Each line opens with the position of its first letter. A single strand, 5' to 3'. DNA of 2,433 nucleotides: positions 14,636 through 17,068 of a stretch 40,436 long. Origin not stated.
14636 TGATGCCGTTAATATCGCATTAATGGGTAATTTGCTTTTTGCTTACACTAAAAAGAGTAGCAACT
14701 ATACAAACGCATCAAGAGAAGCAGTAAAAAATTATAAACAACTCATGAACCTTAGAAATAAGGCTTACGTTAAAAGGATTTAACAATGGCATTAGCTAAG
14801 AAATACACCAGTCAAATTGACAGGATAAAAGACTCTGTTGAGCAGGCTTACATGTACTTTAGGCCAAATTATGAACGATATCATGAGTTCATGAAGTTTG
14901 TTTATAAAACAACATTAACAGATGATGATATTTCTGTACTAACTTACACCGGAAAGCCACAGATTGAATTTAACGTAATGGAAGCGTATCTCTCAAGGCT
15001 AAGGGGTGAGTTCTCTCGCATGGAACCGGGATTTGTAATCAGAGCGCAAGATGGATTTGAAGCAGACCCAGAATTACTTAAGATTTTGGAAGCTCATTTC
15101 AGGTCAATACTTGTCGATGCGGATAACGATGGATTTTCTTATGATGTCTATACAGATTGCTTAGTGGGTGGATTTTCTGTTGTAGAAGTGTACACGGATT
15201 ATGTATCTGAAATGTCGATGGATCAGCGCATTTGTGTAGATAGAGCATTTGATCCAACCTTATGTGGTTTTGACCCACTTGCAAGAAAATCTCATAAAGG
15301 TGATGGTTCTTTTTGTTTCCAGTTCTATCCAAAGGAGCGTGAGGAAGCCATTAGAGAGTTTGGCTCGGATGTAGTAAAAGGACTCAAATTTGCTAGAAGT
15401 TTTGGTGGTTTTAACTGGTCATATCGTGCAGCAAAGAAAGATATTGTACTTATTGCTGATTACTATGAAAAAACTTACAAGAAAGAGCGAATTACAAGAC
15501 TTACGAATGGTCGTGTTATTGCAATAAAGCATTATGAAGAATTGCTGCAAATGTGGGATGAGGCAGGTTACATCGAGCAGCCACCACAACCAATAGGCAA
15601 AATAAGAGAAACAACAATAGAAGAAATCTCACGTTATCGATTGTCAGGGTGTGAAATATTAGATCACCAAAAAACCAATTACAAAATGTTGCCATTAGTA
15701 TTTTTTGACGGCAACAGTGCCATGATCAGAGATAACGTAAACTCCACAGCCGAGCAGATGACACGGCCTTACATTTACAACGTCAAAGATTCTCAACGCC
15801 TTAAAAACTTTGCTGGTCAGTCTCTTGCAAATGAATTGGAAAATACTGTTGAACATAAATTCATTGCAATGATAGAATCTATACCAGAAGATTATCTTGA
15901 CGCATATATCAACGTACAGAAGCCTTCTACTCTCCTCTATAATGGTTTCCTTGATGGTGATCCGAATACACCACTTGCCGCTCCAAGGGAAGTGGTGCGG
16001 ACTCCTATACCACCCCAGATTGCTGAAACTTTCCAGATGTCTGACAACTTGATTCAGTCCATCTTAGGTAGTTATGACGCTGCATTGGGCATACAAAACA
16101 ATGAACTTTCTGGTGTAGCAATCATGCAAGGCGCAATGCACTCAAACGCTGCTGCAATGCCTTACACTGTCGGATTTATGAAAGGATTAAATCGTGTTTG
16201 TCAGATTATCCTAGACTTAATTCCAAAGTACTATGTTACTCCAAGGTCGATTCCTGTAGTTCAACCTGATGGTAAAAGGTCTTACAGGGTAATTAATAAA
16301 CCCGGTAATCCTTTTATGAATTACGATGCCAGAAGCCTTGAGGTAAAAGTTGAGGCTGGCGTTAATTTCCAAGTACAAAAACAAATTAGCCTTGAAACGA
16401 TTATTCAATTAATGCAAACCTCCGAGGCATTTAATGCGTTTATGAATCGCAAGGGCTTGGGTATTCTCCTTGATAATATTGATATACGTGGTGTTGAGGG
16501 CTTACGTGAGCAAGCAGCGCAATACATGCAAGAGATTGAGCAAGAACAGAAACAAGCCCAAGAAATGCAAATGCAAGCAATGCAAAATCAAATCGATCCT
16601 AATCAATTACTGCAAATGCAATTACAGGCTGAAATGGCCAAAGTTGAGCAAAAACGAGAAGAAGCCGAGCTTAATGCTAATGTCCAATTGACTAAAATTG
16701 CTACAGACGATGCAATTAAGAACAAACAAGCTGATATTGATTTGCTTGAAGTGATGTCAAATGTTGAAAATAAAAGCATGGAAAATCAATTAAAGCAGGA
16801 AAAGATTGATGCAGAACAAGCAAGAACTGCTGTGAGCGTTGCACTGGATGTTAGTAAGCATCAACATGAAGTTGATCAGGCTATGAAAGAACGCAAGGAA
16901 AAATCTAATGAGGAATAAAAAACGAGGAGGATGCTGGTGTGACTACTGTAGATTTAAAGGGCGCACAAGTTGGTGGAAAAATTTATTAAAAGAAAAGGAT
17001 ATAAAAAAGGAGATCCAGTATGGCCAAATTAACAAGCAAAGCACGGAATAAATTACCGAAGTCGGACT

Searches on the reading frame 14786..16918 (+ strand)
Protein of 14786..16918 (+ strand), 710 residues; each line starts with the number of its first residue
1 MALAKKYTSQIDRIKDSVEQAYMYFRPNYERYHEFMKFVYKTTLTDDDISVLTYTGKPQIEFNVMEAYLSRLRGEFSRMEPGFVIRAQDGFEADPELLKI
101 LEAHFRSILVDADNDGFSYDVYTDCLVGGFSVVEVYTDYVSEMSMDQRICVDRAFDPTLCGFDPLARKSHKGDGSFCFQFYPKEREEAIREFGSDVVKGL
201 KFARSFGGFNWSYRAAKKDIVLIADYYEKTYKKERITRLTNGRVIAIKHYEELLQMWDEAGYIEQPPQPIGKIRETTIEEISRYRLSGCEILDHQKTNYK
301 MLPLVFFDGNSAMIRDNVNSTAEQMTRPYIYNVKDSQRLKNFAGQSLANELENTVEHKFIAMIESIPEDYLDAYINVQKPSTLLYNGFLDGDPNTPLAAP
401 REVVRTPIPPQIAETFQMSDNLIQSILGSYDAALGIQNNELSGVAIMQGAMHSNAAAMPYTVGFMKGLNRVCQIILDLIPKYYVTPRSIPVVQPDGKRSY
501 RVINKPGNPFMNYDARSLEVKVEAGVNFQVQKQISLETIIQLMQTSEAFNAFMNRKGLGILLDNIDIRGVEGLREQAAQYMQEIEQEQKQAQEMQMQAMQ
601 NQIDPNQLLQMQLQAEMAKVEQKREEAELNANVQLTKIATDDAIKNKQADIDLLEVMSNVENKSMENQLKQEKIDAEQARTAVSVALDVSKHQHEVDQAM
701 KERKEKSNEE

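Call 28: search_protein_families(library=pfam, proteins=[window:14786-16918:+], max_evalue=0.1)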
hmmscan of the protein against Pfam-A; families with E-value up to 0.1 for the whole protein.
window:14786-16918:+ (710 aa): 1 family
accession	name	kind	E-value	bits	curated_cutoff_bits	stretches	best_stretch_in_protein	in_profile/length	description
PF16510.12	P22_portal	-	2.1e-91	307.7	26.1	1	16-623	2-590/594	Phage P22-like portal protein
